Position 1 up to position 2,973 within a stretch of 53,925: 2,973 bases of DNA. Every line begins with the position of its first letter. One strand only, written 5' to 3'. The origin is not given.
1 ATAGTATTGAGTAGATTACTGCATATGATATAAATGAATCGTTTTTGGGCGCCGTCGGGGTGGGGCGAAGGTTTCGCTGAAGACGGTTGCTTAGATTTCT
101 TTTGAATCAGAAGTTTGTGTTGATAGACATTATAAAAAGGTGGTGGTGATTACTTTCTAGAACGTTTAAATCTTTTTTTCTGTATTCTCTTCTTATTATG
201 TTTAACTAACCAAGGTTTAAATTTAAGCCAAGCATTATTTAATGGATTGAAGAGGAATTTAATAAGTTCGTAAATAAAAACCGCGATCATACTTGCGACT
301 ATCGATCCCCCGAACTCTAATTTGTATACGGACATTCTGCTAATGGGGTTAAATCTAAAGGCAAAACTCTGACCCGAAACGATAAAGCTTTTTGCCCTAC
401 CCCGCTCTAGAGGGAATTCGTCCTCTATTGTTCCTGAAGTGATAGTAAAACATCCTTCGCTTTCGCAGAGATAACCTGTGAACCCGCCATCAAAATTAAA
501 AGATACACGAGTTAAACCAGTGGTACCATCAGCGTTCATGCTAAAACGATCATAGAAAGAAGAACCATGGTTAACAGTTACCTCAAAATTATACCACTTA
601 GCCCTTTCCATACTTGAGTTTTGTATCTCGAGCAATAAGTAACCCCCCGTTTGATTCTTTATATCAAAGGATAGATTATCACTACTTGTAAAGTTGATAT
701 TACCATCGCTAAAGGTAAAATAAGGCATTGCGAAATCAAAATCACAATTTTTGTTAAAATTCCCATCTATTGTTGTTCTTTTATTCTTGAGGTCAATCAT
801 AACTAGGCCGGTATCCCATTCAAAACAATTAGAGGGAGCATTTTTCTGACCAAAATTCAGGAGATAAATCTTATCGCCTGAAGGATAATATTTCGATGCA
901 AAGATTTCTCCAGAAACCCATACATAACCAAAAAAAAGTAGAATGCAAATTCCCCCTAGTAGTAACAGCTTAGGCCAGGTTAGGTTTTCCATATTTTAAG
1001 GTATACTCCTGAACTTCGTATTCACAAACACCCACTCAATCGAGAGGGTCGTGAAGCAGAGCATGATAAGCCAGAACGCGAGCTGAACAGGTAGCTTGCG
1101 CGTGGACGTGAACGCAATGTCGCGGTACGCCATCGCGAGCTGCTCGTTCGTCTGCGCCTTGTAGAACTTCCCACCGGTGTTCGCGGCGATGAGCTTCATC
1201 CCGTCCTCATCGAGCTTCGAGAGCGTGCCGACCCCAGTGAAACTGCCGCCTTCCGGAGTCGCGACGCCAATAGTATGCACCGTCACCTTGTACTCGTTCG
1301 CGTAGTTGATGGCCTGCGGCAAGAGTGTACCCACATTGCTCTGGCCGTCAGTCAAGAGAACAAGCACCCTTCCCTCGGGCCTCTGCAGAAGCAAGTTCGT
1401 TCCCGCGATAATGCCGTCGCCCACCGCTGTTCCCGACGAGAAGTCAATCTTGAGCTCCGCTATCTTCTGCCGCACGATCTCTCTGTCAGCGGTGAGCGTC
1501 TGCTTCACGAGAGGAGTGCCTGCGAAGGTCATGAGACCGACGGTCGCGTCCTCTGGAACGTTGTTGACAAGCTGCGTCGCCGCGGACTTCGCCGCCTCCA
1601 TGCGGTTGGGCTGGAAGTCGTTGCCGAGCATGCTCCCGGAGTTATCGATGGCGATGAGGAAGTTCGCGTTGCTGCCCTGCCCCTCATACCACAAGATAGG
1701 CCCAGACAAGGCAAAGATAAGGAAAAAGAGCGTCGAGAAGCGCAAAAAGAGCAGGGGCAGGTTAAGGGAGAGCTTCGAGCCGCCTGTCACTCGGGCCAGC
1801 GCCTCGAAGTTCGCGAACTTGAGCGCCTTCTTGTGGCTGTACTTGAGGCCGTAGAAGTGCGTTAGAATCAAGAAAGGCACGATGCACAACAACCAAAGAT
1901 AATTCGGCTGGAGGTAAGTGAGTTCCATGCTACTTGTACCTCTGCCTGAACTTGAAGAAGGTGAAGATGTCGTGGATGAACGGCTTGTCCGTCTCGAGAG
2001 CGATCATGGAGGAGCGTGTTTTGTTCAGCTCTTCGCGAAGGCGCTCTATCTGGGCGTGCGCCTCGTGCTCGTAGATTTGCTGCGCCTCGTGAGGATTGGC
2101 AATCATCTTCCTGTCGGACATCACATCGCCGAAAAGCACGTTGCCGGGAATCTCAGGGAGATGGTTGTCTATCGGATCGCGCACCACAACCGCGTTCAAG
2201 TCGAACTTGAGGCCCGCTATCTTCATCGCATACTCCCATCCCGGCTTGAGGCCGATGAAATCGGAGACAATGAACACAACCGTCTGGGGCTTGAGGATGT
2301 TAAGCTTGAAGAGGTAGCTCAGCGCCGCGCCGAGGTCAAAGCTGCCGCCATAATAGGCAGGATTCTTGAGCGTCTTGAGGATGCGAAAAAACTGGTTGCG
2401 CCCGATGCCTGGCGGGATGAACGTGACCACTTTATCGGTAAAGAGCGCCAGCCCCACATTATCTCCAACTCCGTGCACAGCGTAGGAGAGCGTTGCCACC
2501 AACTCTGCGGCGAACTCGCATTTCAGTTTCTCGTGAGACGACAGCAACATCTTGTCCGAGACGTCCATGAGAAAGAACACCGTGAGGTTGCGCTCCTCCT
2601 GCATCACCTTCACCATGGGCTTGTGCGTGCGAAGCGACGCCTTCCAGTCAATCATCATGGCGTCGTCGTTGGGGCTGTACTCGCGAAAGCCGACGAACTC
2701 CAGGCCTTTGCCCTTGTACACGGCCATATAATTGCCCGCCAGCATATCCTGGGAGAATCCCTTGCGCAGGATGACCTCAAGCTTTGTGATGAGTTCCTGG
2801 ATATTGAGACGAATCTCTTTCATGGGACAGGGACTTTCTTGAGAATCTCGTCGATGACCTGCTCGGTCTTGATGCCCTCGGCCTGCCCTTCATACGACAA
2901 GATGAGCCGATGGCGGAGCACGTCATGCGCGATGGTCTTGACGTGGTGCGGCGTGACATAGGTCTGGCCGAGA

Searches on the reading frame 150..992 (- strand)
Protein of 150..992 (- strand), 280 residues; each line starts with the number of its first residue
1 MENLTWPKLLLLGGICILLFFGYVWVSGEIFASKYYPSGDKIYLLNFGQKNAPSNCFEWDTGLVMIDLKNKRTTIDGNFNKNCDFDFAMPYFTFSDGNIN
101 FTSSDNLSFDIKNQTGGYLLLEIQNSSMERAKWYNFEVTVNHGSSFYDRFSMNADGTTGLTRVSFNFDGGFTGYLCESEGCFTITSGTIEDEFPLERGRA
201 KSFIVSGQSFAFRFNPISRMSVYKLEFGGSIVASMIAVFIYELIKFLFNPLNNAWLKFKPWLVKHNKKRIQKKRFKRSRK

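Call 101: search_protein_families(library=ncbifam, proteins=[window:150-992:-], max_evalue=0.05)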
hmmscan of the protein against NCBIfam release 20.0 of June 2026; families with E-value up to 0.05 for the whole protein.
window:150-992:- (280 aa): 0 families
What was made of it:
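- On Bat-type MoxR operon: The next ORF (150-992) has no NCBIfam hit (call 101) and was not scanned against Pfam.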

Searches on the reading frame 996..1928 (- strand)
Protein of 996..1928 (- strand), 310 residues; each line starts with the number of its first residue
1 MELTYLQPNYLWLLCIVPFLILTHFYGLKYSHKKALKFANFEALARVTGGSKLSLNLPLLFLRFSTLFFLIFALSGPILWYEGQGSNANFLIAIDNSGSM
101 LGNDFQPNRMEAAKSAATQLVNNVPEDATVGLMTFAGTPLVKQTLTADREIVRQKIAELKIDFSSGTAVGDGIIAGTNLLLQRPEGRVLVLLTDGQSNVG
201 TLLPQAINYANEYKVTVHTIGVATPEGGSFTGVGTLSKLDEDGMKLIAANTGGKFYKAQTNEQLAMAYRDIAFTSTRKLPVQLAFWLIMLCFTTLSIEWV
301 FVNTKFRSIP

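Call 6: search_protein_families(library=pfam, proteins=[window:996-1928:-], max_evalue=0.1)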
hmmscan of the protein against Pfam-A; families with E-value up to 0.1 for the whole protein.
window:996-1928:- (310 aa): 4 families
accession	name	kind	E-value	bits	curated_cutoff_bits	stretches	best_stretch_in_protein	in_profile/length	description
PF13519.12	VWA_2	-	2.3e-21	76.9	27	1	91-196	2-107/107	von Willebrand factor type A domain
PF00092.34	VWA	-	5.2e-18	66.3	23.8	1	92-264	4-168/174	von Willebrand factor type A domain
PF07584.16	BatA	-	2.9e-07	31.2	25.9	1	1-77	1-77/77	Aerotolerance regulator N-terminal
PF06707.17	DUF1194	-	0.00024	20.9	27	1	147-228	75-160/206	Protein of unknown function (DUF1194)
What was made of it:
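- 996..1928 (-): BatA-type membrane VWA protein, the last conserved gene of the MoxR operon. Pfam BatA 2.9e-7, VWA_2 2.3e-21, VWA 5e-18 (call 6).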

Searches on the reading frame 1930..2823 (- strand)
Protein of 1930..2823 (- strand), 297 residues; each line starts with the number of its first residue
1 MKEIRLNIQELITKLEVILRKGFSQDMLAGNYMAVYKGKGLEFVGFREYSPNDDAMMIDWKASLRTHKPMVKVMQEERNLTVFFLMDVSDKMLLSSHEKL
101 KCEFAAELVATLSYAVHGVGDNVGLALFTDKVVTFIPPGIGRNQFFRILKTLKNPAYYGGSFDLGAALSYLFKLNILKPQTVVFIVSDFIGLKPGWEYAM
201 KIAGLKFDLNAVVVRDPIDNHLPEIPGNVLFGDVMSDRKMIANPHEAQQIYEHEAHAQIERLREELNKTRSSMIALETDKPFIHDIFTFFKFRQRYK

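Call 6: search_protein_families(library=pfam, proteins=[window:1930-2823:-], max_evalue=0.1)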
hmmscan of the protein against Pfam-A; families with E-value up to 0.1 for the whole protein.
window:1930-2823:- (297 aa): 2 families
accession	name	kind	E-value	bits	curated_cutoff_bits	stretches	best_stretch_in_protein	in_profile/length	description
PF01882.25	DUF58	-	4.9e-41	140.7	23.4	1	47-256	3-211/216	Protein of unknown function DUF58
PF13519.12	VWA_2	-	8.9e-09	36.4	27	1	82-189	1-106/107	von Willebrand factor type A domain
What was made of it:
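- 1930..2823 (-): DUF58 protein (VWA-like). Pfam DUF58 4.9e-41 (call 6).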
